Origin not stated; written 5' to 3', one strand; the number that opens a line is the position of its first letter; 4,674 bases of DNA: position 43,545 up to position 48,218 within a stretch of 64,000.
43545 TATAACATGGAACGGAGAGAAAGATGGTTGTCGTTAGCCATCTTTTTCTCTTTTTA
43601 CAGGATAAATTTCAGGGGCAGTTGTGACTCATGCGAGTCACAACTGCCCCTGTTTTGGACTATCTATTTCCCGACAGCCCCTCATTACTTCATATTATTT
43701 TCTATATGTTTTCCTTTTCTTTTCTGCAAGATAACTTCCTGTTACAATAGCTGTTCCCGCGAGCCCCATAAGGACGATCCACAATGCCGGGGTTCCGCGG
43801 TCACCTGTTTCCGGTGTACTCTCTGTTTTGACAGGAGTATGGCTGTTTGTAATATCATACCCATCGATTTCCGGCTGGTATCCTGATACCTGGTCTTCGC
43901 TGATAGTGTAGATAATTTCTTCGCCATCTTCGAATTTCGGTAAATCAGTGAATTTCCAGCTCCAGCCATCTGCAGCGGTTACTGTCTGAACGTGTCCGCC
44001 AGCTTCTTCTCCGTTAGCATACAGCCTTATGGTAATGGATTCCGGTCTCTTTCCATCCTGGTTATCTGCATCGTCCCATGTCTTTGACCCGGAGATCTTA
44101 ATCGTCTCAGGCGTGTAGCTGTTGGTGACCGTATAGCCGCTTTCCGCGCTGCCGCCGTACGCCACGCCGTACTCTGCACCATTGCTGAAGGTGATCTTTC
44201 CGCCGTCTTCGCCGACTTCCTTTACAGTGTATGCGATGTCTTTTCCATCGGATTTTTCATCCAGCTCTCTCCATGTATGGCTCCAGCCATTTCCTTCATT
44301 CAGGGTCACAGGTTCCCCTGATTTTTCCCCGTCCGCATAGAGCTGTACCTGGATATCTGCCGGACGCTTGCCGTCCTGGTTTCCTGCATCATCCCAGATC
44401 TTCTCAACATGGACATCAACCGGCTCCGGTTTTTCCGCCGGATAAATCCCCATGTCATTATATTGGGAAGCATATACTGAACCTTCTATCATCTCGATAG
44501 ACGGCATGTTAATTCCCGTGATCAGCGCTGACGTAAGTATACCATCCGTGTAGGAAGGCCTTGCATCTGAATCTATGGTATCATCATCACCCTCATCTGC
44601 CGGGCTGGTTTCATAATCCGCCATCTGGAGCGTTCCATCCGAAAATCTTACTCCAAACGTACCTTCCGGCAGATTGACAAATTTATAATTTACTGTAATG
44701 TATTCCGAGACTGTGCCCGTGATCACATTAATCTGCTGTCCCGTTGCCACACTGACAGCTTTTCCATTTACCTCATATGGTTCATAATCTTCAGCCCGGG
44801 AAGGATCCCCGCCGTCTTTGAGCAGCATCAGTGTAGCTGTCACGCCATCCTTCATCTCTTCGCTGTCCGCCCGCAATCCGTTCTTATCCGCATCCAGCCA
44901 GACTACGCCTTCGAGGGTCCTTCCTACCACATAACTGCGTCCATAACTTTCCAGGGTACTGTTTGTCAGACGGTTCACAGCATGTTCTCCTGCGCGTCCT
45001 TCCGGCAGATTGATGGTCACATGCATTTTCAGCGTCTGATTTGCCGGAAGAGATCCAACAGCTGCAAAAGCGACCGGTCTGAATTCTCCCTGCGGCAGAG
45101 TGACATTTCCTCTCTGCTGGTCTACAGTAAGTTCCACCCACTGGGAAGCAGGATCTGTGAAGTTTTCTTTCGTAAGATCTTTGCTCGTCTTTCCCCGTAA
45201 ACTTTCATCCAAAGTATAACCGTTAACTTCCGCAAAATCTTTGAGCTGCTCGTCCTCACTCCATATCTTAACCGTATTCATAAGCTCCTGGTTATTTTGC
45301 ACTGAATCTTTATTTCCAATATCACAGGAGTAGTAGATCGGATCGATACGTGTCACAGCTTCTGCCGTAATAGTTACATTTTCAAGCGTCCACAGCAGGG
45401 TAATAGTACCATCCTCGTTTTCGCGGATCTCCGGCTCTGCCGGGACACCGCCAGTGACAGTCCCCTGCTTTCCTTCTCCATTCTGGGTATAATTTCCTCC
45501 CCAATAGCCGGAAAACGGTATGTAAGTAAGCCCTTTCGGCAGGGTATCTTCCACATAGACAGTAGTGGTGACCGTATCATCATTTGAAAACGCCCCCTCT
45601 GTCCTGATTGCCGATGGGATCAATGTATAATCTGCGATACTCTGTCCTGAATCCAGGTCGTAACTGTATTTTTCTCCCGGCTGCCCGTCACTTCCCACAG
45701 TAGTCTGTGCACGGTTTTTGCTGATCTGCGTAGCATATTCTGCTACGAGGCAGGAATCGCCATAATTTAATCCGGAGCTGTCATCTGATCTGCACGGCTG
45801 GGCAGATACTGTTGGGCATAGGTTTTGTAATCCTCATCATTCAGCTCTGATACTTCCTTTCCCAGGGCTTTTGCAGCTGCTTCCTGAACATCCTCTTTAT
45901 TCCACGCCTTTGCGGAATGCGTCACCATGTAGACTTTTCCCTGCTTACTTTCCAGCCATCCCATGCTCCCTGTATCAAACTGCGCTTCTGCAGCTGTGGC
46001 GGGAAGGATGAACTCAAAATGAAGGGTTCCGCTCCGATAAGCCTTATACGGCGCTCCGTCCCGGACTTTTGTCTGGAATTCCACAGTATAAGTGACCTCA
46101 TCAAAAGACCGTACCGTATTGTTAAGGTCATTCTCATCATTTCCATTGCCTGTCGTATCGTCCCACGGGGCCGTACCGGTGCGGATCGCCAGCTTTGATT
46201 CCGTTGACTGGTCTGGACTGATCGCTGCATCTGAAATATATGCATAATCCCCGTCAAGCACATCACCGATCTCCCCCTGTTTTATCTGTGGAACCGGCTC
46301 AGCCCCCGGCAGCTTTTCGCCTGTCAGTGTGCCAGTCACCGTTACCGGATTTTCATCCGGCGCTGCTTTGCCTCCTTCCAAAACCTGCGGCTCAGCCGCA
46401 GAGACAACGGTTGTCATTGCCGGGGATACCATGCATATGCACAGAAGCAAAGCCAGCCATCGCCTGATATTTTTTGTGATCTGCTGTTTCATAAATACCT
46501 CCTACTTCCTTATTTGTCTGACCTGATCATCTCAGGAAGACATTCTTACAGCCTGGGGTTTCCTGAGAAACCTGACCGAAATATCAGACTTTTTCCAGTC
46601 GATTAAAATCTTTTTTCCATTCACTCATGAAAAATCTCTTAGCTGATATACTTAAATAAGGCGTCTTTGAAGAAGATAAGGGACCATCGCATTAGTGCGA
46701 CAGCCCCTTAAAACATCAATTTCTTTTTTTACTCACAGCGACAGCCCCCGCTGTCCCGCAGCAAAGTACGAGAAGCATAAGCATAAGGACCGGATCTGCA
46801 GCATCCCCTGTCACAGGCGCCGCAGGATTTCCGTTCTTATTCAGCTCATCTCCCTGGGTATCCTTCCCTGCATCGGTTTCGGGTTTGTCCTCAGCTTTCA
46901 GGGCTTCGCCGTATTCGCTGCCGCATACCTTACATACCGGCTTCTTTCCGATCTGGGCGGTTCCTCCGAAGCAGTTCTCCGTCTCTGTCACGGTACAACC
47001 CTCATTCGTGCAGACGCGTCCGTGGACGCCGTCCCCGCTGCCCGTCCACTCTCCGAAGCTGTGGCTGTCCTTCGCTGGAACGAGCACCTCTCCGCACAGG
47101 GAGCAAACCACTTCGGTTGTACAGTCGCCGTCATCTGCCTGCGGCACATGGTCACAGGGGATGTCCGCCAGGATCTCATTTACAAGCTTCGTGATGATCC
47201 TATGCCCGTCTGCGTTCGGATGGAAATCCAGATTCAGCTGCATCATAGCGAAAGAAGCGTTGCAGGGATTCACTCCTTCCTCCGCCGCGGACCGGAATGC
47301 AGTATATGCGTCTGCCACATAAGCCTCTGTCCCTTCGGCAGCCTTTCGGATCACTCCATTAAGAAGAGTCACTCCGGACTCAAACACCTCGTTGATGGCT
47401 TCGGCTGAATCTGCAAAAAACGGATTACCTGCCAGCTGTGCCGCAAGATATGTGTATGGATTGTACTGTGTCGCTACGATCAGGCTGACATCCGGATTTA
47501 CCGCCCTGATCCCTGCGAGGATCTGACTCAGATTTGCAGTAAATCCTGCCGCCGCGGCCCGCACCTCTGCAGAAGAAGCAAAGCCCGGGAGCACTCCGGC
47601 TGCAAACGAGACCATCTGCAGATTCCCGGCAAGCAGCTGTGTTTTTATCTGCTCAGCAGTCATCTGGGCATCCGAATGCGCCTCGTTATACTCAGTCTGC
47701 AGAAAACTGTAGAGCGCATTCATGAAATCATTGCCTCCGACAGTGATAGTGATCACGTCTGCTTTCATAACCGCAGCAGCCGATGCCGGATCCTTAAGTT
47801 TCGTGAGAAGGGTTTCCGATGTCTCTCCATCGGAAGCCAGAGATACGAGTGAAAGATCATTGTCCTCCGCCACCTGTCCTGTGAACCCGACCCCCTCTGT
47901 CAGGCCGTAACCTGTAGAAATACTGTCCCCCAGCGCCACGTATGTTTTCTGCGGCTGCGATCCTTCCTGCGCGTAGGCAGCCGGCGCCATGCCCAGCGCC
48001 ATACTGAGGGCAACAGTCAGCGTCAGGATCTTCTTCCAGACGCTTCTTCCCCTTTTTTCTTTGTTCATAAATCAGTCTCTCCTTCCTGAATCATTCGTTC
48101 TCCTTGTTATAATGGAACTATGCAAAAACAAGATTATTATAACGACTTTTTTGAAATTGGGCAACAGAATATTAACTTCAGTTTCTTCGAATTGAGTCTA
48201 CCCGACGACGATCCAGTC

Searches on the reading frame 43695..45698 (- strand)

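Call 69: search_protein_families(library=pfam, proteins=[window:43695-45698:-], max_evalue=0.001)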
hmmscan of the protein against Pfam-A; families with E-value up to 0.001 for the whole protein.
window:43695-45698:- (667 aa): 2 families
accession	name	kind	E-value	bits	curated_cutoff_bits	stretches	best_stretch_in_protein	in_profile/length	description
PF05738.19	Cna_B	-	4.2e-51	171.8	22.3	2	535-619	1-87/87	Cna protein B-type domain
PF17210.9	SdrD_B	-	7.7e-08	33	29.7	1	265-383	6-91/112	SdrD B-like domain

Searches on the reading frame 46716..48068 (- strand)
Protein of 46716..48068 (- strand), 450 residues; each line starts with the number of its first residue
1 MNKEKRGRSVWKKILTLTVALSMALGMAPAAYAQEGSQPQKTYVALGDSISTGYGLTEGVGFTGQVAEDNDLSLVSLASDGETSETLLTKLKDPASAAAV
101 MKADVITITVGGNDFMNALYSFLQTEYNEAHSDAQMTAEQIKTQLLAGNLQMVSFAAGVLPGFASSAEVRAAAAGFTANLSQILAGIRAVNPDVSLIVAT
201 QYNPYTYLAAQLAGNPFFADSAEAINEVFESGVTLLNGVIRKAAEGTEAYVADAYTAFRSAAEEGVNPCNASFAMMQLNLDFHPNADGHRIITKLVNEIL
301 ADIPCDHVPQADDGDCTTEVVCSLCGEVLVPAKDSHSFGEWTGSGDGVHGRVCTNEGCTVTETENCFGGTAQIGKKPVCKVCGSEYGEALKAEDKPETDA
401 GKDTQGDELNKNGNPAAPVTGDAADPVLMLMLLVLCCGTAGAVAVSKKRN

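Call 69: search_protein_families(library=pfam, proteins=[window:46716-48068:-], max_evalue=0.001)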
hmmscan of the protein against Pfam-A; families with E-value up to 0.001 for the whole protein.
window:46716-48068:- (450 aa): 2 families
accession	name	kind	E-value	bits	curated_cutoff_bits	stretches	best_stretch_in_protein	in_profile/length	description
PF13472.12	Lipase_GDSL_2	-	1.2e-17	65.5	32.9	1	45-291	1-178/178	GDSL-like Lipase/Acylhydrolase family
PF00657.28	Lipase_GDSL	-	9.6e-11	42.7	23.6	1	43-295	1-207/208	GDSL-like Lipase/Acylhydrolase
